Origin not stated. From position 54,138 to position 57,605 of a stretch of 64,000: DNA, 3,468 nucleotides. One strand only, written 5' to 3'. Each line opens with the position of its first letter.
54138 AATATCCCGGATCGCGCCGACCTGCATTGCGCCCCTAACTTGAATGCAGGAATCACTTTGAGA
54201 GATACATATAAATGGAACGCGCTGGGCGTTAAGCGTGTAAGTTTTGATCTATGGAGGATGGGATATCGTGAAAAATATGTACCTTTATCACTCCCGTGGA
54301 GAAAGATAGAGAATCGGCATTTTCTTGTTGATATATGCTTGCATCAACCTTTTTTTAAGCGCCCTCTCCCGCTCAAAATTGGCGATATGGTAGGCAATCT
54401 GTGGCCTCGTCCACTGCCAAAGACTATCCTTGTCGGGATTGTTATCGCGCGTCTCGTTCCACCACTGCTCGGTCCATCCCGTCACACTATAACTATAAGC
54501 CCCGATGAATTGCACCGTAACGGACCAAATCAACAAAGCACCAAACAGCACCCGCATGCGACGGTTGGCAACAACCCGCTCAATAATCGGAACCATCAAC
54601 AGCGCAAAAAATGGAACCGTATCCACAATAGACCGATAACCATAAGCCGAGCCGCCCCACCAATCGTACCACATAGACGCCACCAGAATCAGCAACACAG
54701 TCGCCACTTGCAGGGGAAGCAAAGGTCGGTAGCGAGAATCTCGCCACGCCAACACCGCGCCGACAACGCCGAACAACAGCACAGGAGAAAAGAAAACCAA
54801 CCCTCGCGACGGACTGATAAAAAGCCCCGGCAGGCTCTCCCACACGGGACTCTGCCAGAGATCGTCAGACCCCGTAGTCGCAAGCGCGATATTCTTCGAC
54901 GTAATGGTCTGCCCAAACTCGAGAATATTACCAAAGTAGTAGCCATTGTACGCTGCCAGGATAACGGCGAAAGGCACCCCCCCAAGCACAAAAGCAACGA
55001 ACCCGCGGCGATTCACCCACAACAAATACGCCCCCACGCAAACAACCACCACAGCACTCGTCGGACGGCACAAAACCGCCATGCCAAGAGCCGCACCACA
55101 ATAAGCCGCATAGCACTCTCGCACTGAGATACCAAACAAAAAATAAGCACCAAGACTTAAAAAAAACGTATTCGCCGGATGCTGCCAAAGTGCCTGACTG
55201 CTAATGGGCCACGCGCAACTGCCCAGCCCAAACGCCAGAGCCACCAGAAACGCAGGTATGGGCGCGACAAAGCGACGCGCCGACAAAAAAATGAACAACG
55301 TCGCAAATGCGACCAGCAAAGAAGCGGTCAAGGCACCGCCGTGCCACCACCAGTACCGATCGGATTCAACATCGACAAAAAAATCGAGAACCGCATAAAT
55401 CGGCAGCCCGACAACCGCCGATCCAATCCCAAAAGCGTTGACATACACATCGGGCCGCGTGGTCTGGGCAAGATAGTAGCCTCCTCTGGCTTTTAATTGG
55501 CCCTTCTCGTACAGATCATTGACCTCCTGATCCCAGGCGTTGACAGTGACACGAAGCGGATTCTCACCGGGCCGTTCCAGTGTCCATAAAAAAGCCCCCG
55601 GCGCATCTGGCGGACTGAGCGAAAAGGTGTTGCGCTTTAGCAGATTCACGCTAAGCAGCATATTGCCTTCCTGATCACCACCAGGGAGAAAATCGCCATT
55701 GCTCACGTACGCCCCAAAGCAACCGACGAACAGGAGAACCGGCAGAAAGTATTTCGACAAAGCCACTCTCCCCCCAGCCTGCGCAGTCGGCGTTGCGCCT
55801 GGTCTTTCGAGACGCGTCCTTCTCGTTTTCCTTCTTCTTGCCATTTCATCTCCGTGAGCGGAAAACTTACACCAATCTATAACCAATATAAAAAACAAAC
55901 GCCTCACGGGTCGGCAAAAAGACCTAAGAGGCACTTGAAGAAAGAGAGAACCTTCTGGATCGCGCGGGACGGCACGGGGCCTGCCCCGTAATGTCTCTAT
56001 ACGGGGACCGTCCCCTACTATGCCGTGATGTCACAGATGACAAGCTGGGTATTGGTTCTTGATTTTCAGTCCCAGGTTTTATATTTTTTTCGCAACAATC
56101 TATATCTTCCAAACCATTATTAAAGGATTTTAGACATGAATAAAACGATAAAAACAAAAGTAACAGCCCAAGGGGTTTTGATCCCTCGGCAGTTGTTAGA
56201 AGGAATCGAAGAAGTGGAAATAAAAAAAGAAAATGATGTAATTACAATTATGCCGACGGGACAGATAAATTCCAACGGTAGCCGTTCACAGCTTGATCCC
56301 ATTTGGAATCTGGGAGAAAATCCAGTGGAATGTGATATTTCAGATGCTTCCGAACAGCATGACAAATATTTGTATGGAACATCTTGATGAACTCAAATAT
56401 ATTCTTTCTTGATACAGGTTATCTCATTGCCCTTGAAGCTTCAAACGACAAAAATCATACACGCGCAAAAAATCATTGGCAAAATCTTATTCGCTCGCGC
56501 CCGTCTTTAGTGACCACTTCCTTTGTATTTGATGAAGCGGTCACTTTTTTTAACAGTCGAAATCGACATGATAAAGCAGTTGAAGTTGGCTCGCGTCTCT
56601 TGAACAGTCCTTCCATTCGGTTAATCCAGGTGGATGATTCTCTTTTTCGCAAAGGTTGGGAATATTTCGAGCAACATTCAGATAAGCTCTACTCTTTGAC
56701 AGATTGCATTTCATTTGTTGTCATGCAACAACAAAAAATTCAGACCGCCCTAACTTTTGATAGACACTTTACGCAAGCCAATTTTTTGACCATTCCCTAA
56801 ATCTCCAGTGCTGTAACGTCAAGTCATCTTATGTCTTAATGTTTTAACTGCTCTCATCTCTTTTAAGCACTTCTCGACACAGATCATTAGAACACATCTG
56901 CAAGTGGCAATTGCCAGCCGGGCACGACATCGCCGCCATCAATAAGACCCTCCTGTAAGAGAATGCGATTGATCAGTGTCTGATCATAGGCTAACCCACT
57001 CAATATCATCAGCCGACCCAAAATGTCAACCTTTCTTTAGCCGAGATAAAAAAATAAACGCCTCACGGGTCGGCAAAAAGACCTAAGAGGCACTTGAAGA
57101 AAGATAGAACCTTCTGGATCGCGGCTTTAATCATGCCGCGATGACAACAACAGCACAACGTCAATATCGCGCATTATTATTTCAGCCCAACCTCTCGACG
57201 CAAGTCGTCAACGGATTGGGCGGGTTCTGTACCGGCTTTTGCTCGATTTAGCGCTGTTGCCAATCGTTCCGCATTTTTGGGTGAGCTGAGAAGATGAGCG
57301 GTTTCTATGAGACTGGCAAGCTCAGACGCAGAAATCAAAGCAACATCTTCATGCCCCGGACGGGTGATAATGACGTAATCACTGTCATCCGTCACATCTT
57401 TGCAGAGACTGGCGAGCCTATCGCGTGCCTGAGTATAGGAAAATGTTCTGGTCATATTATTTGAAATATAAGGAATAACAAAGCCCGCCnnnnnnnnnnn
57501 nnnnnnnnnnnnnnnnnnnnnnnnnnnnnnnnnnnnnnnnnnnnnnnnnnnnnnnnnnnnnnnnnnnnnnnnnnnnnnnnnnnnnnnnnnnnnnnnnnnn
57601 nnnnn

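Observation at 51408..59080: Rpn (YhgA-like) nuclease-associated mosaic of segmental duplications; one leader cassette is fused to two unrelated GT-C glycosyltransferase genes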

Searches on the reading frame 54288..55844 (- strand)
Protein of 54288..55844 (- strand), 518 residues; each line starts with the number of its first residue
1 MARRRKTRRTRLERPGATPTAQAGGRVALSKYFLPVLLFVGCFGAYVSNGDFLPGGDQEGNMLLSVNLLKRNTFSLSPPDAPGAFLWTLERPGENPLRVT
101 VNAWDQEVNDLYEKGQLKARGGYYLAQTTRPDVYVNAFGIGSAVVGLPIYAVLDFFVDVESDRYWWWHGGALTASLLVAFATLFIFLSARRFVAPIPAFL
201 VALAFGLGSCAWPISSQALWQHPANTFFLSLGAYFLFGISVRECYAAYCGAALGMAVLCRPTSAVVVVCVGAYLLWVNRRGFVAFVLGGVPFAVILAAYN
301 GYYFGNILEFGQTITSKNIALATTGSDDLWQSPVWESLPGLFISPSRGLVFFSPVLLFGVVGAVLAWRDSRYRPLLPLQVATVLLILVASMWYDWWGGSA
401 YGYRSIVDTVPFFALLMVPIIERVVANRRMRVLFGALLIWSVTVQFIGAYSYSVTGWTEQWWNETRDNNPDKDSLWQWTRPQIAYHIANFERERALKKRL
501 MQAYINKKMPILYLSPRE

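Call 7: search_protein_families(library=pfam, proteins=[window:54288-55844:-], max_evalue=0.01)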
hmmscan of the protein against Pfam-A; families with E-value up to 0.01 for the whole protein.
window:54288-55844:- (518 aa): 0 families

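Call 9: search_protein_families(library=pfam, proteins=[window:54288-55844:-], max_evalue=10)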
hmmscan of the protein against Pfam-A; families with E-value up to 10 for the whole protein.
window:54288-55844:- (518 aa): 0 families

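Call 10: search_protein_families(library=ncbifam, proteins=[window:54288-55844:-], max_evalue=1)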
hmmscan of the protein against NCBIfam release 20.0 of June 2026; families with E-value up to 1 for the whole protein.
window:54288-55844:- (518 aa): 0 families

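Call 18: find_homologous_proteins(query=window:54288-55844:-, max_evalue=0.001)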
Query window:54288-55844:- (518 aa): 197 proteins with E <= 0.001 among 8000 candidates; the best 120 are listed.
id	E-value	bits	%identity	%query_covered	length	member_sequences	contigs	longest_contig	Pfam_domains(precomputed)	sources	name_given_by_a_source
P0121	0.0e+0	1121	93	97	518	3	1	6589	PF27028.1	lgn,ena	-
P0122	0.0e+0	1074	89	97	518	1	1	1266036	-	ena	-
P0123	0.0e+0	1073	89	97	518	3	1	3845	-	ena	-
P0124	0.0e+0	1064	88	97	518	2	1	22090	-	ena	-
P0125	0.0e+0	1059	92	95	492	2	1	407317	-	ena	-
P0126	0.0e+0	1055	88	97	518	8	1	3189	-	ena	-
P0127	0.0e+0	1040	86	100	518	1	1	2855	-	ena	-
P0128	0.0e+0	1033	85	100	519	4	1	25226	-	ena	-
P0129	0.0e+0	1020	85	97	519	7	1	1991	-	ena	-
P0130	3.9e-286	968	78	100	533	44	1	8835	-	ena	-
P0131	4.9e-280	948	77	100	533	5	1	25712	-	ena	-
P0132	1.2e-277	940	75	100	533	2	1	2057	-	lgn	-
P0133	9.5e-274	927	87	88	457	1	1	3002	-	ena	-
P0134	3.9e-273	925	79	96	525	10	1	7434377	-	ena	-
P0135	9.5e-273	924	79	96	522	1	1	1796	-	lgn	-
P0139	1.9e-246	837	70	99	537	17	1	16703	PF13231.13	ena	-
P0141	3.4e-241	820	70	99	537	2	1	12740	PF13231.13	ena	-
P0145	1.6e-236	804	69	100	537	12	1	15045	PF13231.13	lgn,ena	-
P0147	3.6e-229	780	70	94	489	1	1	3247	PF13231.13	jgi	jgi:hypothetical protein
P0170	4.1e-208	711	65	93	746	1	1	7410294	PF13431.13,PF23914.2,PF13414.13,PF13176.13,PF13428.13,PF13374.13,PF14559.13,PF24575.2,PF13371.13,PF00515.35,PF12895.14,PF13424.13,PF21033.5,PF13432.13,PF13181.13,PF12968.14,PF07719.24,PF13174.13,PF13231.13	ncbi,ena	-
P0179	1.4e-206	706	63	94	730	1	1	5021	PF13431.13,PF23914.2,PF13414.13,PF13176.13,PF13428.13,PF13374.13,PF14559.13,PF24575.2,PF13371.13,PF00515.35,PF12895.14,PF13424.13,PF13432.13,PF13181.13,PF12968.14,PF07719.24,PF13174.13,PF13231.13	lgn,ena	-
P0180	1.6e-206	705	62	95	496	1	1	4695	PF13231.13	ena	-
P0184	1.5e-205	702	64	94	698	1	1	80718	PF13431.13,PF23914.2,PF13414.13,PF13176.13,PF13428.13,PF13374.13,PF07721.21,PF14559.13,PF24575.2,PF13371.13,PF00515.35,PF12895.14,PF13424.13,PF21033.5,PF13432.13,PF13181.13,PF07719.24,PF13174.13,PF13231.13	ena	-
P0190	4.0e-203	694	60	97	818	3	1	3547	PF13431.13,PF23914.2,PF13414.13,PF13176.13,PF13428.13,PF14559.13,PF24575.2,PF13371.13,PF00515.35,PF12895.14,PF13424.13,PF13432.13,PF13181.13,PF07719.24,PF13174.13,PF13231.13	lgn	-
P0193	5.5e-203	694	59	99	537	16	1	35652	PF13231.13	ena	-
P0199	1.1e-201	689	61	98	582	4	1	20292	PF13231.13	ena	-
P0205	3.0e-199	681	62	91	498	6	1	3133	PF13231.13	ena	-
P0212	3.1e-197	675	62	95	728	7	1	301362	PF03704.24,PF13431.13,PF23914.2,PF13414.13,PF13176.13,PF13428.13,PF13374.13,PF07721.21,PF14559.13,PF24575.2,PF13371.13,PF00515.35,PF12895.14,PF13424.13,PF21033.5,PF13432.13,PF13181.13,PF12968.14,PF07719.24,PF13174.13,PF13231.13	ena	-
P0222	2.7e-193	662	62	91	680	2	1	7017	PF13431.13,PF23914.2,PF13414.13,PF13176.13,PF13428.13,PF14559.13,PF24575.2,PF13371.13,PF00515.35,PF12895.14,PF13424.13,PF21033.5,PF13432.13,PF13181.13,PF07719.24,PF13174.13,PF13231.13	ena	-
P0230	6.6e-188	644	62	90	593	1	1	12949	PF13431.13,PF13414.13,PF00515.35,PF13424.13,PF13428.13,PF13181.13,PF07719.24,PF13231.13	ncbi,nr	ncbi:MAG: glycosyltransferase family 39 protein [Spirochaetaceae bacterium]|nr:glycosyltransferase f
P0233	4.3e-183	628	59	90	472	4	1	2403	PF13231.13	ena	-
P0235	7.5e-183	627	60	94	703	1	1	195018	PF13431.13,PF23914.2,PF13414.13,PF13176.13,PF13428.13,PF13374.13,PF14559.13,PF13371.13,PF00515.35,PF12895.14,PF13424.13,PF21033.5,PF13432.13,PF13181.13,PF07719.24,PF13174.13,PF13231.13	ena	-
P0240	1.6e-172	593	57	95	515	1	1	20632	PF13231.13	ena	-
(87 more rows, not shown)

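Call 35: find_encoding_contigs(protein=P0134, flank=10000, max_places=2)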
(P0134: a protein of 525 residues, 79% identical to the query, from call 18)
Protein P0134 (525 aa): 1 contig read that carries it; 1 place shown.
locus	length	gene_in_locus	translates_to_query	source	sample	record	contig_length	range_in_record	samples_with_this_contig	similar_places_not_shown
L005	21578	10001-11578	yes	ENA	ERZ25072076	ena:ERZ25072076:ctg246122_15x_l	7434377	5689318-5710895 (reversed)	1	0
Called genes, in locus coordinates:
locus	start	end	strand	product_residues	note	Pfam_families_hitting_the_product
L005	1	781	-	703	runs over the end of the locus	PF00578:AhpC-TSA, PF08534:Redoxin, PF00085:Thioredoxin (faint), PF13905:Thioredoxin_8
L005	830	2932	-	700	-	PF01839:FG-GAP (faint), PF13517:FG-GAP_3 (weak), PF13860:FlgD_ig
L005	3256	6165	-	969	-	PF00675:Peptidase_M16, PF05193:Peptidase_M16_C, PF08367:M16C_assoc, PF22516:PreP_C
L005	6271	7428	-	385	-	PF03702:AnmK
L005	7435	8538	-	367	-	PF01168:Ala_racemase_N, PF14031:D-ser_dehydrat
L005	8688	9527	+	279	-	PF01261:AP_endonuc_2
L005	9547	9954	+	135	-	PF04138:GtrA_DPMS_TM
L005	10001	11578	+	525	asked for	-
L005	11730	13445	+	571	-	PF03901:Glyco_transf_22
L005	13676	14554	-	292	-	-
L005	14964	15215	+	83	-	PF04023:FeoA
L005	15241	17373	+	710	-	PF01926:MMR_HSR1, PF02421:FeoB_N, PF07670:Gate, PF07664:FeoB_C, PF07670:Gate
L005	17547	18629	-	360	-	PF02481:DNA_processg_A, PF17782:WHD_DprA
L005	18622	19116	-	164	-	PF01467:CTP_transf_like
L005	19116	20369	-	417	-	-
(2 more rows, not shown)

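Call 49: find_encoding_contigs(protein=P0125, flank=10000, max_places=2)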
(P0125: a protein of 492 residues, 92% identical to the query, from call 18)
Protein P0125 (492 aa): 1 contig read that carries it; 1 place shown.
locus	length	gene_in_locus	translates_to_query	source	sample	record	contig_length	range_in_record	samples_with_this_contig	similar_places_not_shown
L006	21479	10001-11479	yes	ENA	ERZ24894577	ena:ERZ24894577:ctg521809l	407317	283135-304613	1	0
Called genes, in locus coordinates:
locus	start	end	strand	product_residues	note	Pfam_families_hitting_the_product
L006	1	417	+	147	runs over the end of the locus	PF01281:Ribosomal_L9_N, PF03948:Ribosomal_L9_C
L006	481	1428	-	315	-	PF03781:FGE-sulfatase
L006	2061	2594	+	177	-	PF01797:Y1_Tnp (weak)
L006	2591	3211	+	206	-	PF02577:BFN_dom, PF02151:UVR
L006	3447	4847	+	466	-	PF00072:Response_reg, PF00004:AAA (faint), PF00158:Sigma54_activat, PF14532:Sigma54_activ_2, PF07728:AAA_5 (weak), PF25601:AAA_lid_14, PF02954:HTH_8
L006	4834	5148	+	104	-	-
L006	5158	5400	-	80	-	-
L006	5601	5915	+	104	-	-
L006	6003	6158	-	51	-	-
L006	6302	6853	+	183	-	PF05685:Uma2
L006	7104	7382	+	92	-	PF02604:PhdYeFM_antitox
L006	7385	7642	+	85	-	PF06769:YoeB_toxin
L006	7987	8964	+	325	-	-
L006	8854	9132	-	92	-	-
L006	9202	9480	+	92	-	PF02604:PhdYeFM_antitox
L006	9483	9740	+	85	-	PF06769:YoeB_toxin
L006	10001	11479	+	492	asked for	-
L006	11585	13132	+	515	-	PF03901:Glyco_transf_22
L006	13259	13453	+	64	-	-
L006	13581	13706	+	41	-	-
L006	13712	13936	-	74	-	-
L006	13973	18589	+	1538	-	PF00963:Cohesin, PF13860:FlgD_ig, PF18962:Por_Secre_tail (weak)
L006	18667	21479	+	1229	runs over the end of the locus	PF00963:Cohesin, PF13860:FlgD_ig, PF18962:Por_Secre_tail (faint)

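Call 51: find_encoding_contigs(protein=P0121, flank=10000, max_places=2)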
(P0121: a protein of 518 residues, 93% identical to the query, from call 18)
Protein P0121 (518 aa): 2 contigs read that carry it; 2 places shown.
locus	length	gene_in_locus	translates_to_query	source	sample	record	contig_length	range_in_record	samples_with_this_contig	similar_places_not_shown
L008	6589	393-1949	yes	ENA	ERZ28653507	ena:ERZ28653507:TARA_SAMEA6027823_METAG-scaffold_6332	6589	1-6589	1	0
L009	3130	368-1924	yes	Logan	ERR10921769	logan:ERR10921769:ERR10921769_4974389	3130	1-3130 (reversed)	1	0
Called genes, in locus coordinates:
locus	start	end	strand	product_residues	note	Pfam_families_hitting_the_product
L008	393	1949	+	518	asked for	PF27028:Phage_T1_holin (faint)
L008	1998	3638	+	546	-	PF03901:Glyco_transf_22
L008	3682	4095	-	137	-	PF01850:PIN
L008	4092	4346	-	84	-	-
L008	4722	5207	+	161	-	-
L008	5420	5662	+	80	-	-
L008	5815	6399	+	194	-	-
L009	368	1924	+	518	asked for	PF27028:Phage_T1_holin (faint)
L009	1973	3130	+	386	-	?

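Call 70: search_protein_families(library=pfam, proteins=[P0139, P0145, P0193, P0230, P0240], max_evalue=0.01)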
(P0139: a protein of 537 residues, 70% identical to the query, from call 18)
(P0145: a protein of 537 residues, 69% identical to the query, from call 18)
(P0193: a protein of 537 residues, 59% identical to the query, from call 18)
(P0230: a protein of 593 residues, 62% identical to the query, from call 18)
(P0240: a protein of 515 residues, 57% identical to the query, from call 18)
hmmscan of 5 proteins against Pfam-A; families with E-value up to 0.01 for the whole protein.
P0139 (537 aa): 1 family
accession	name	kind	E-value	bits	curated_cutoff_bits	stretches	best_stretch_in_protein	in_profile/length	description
PF13231.12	PMT_2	-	5.1e-06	27.2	26.1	1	193-309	25-143/160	Dolichyl-phosphate-mannose-protein mannosyltransferase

P0145 (537 aa): 1 family
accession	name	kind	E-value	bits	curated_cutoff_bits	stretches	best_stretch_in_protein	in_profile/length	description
PF13231.12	PMT_2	-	6.6e-06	26.9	26.1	1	193-310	25-144/160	Dolichyl-phosphate-mannose-protein mannosyltransferase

P0193 (537 aa): 1 family
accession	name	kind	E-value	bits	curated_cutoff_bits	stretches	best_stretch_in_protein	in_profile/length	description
PF13231.12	PMT_2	-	8.1e-07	29.8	26.1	1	186-314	24-155/160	Dolichyl-phosphate-mannose-protein mannosyltransferase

P0230 (593 aa): 12 families
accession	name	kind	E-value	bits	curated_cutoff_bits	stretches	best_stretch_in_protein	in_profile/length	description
PF07719.23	TPR_2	-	3.5e-13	49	27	1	540-572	1-33/34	Tetratricopeptide repeat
PF00515.34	TPR_1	-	2.1e-11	43.6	27.8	1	540-571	1-32/34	Tetratricopeptide repeat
PF13181.12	TPR_8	-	1.2e-08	34.9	25.7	0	540-572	1-33/34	Tetratricopeptide repeat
PF13414.12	TPR_11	-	1e-07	32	26.8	1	519-554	7-42/42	TPR repeat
PF13431.12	TPR_17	-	7.8e-07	29.3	24.4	1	528-560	1-33/34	Tetratricopeptide repeat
PF13231.12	PMT_2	-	5.5e-06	27.1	26.1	1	106-249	8-149/160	Dolichyl-phosphate-mannose-protein mannosyltransferase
PF13428.12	TPR_14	-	7.6e-06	26.6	23.5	0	512-547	7-42/44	Tetratricopeptide repeat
PF13424.12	TPR_12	-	1.1e-05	25.9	30.1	1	490-570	3-75/77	Tetratricopeptide repeat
PF14559.12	TPR_19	-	0.00042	21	25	1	520-579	5-64/68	Tetratricopeptide repeat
PF13432.12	TPR_16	-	0.00077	20.3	32.7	0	512-571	3-62/65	Tetratricopeptide repeat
PF13374.12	TPR_10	-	0.0022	18.4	27.5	0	491-512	4-25/42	Tetratricopeptide repeat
PF13371.12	TPR_9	-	0.0067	16.9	35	1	520-583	9-72/73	Tetratricopeptide repeat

P0240 (515 aa): 1 family
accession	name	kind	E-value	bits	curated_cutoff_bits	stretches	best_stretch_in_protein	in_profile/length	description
PF13231.12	PMT_2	-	1.9e-05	25.4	26.1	1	147-268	23-145/160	Dolichyl-phosphate-mannose-protein mannosyltransferase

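Call 74: search_protein_families(library=pfam, proteins=[L006:2061-2594:+], max_evalue=0.01)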
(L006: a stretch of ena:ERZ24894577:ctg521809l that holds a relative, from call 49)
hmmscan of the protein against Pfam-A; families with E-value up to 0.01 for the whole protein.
L006:2061-2594:+ (177 aa): 1 family
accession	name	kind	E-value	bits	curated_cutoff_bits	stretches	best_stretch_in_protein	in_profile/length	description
PF01797.21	Y1_Tnp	-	2.8e-09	37.6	23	1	97-158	61-121/121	Transposase IS200 like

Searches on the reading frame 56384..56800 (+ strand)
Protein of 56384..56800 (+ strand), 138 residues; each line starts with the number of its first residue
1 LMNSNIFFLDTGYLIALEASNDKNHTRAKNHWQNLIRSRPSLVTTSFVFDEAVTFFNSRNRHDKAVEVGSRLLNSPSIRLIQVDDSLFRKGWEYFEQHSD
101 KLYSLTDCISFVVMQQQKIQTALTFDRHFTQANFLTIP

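Call 7: search_protein_families(library=pfam, proteins=[window:56384-56800:+], max_evalue=0.01)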
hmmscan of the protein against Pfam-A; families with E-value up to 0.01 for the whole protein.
window:56384-56800:+ (138 aa): 1 family
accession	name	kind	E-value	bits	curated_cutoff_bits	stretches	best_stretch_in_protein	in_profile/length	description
PF01850.27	PIN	-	2.6e-14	54.3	23.6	1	8-134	2-119/120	PIN domain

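Call 72: search_protein_families(library=padloc, proteins=[window:56384-56800:+], max_evalue=0.01)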
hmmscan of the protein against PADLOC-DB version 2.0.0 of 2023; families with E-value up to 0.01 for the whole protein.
window:56384-56800:+ (138 aa): 0 families

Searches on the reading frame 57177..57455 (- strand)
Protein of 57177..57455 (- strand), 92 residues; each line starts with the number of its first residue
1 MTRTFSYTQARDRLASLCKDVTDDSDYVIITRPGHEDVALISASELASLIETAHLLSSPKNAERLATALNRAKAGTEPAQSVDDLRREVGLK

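Call 7: search_protein_families(library=pfam, proteins=[window:57177-57455:-], max_evalue=0.01)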
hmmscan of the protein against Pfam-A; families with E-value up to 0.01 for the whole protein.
window:57177-57455:- (92 aa): 1 family
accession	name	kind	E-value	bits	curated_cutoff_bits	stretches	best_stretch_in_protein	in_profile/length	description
PF02604.26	PhdYeFM_antitox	-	1.1e-17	64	29.8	1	3-74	2-73/74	Antitoxin Phd_YefM, type II toxin-antitoxin system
